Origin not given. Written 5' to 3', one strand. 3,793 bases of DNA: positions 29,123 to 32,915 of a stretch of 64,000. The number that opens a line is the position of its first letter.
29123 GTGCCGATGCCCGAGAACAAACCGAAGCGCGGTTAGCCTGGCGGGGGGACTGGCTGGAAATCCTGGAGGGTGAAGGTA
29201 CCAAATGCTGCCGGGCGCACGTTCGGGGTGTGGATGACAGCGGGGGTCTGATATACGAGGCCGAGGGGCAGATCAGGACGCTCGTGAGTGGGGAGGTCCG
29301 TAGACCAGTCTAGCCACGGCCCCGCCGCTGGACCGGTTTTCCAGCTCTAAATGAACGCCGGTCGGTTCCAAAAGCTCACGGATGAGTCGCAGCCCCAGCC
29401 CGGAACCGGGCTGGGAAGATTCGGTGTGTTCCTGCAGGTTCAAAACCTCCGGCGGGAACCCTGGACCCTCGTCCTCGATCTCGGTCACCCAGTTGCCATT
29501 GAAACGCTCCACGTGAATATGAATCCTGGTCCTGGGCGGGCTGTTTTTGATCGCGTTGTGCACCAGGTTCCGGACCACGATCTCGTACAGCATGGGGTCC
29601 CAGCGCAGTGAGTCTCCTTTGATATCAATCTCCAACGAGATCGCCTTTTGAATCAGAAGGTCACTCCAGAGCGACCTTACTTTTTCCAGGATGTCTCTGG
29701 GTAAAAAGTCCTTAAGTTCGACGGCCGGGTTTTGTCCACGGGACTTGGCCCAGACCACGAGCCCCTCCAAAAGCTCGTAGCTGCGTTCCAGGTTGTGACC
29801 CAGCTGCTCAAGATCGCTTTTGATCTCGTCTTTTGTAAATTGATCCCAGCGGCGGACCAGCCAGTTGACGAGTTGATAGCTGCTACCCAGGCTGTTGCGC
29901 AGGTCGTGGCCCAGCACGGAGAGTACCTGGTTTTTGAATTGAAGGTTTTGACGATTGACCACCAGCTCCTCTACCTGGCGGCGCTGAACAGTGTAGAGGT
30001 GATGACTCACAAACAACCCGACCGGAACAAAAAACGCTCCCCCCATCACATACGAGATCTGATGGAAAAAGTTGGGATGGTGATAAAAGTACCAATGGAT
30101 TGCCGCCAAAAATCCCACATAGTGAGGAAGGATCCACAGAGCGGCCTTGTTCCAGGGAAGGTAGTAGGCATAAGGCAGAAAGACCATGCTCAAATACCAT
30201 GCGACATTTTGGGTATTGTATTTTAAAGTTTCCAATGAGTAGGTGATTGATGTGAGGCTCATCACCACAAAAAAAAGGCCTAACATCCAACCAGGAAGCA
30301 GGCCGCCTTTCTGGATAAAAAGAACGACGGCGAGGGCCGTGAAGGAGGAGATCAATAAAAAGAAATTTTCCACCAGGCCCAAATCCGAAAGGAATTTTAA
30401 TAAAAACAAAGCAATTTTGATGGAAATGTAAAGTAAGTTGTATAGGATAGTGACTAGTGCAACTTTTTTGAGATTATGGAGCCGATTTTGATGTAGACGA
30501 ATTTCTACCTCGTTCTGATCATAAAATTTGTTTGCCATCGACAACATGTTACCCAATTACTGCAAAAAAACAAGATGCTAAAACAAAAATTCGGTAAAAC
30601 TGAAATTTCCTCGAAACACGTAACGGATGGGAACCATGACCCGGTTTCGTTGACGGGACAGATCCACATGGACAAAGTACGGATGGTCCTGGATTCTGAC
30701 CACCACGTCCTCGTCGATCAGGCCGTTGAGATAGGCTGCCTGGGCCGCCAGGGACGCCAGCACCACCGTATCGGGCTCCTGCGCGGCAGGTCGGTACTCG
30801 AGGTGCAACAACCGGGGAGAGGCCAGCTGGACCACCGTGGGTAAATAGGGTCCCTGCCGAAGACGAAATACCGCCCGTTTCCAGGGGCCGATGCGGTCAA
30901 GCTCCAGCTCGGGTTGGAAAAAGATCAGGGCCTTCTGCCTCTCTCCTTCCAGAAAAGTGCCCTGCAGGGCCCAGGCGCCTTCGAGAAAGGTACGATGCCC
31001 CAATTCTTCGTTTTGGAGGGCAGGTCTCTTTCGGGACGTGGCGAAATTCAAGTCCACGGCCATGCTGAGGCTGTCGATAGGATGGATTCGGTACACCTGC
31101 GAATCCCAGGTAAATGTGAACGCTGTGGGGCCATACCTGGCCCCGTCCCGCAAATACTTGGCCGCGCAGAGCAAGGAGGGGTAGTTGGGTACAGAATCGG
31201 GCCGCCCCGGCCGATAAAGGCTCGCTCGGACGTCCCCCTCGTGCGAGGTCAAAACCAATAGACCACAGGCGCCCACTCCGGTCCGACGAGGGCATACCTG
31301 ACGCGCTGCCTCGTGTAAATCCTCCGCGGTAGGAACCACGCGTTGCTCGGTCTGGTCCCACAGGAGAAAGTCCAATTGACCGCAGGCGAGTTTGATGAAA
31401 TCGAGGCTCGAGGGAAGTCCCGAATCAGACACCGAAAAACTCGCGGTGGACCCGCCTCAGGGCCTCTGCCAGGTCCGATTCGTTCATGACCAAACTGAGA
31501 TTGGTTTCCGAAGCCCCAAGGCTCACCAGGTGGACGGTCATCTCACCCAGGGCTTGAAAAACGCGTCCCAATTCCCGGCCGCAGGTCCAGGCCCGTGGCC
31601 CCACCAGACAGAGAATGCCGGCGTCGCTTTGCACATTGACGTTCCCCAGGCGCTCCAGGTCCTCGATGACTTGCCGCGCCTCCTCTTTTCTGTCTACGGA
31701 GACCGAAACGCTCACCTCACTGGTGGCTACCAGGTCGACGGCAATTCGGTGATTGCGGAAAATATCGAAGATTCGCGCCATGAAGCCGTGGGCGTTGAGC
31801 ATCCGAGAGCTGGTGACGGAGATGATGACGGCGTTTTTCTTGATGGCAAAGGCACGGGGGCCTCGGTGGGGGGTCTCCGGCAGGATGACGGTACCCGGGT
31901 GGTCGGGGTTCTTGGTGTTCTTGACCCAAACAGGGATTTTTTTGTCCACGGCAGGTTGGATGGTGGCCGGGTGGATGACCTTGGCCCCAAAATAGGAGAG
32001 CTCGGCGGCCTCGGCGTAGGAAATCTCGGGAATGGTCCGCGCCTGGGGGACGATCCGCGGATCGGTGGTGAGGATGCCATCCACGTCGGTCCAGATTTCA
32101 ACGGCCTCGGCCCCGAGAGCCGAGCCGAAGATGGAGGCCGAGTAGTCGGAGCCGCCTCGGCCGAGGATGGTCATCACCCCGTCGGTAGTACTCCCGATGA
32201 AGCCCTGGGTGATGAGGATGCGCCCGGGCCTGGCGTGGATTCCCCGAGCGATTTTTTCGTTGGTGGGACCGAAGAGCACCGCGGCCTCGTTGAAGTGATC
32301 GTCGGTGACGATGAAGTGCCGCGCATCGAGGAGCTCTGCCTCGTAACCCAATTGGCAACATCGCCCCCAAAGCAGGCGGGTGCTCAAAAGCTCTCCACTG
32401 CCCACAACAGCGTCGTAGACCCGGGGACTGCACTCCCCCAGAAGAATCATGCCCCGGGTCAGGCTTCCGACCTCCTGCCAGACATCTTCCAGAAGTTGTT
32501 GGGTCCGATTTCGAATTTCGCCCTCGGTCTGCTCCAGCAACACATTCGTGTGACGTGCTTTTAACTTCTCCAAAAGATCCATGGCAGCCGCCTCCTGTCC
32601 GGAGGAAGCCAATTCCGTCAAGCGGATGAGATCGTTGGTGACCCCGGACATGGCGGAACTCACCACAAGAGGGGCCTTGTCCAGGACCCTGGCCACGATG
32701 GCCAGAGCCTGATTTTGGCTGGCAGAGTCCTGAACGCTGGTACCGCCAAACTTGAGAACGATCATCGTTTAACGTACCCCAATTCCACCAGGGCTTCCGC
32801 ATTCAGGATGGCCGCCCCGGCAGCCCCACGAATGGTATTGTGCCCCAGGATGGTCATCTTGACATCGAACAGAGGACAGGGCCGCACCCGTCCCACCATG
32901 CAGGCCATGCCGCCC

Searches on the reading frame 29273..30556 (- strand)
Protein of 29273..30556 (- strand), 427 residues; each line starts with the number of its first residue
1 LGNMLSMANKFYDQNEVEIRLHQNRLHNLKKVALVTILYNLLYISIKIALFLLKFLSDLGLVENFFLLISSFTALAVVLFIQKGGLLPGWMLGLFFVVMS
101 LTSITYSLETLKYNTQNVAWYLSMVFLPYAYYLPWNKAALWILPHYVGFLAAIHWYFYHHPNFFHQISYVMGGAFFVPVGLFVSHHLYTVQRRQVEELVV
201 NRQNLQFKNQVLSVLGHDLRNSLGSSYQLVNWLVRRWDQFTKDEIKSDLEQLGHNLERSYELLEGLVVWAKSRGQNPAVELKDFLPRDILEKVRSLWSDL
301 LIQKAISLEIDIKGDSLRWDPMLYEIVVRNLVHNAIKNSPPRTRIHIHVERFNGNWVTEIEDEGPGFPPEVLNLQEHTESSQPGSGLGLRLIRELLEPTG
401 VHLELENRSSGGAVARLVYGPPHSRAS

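Call 85: search_protein_families(library=pfam, proteins=[window:29273-30556:-], max_evalue=0.00001)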
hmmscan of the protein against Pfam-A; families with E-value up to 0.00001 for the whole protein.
window:29273-30556:- (427 aa): 2 families
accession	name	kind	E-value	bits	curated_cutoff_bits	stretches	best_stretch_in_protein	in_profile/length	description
PF02518.31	HATPase_c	-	1.4e-16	61.3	26.4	1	323-417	5-105/111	Histidine kinase-, DNA gyrase B-, and HSP90-like ATPase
PF13581.12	HATPase_c_2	-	6.1e-07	29.9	27.4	1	329-397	41-110/127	Histidine kinase-like ATPase domain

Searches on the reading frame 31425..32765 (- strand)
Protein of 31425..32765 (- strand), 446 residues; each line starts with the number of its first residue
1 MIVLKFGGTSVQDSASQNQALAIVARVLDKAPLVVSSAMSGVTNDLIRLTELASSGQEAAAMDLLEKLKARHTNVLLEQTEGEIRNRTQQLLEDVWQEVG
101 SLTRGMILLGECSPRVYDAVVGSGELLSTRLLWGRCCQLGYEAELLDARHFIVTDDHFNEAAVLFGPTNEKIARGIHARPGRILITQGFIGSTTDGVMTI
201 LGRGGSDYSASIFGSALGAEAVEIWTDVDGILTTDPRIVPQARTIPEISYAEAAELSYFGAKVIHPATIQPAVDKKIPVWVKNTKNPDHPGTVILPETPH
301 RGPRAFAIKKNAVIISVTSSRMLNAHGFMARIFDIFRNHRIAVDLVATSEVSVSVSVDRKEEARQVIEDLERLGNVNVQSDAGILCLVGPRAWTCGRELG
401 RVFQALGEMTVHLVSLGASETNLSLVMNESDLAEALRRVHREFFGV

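Call 85: search_protein_families(library=pfam, proteins=[window:31425-32765:-], max_evalue=0.00001)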
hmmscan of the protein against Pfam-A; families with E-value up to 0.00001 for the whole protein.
window:31425-32765:- (446 aa): 2 families
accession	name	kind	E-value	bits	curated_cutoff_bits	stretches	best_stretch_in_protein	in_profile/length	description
PF00696.33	AA_kinase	-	2.2e-44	152.4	24.9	1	1-283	2-234/234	Amino acid kinase family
PF22468.2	ACT_9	-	2.9e-18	65.8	27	2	400-443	16-61/61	ACT domain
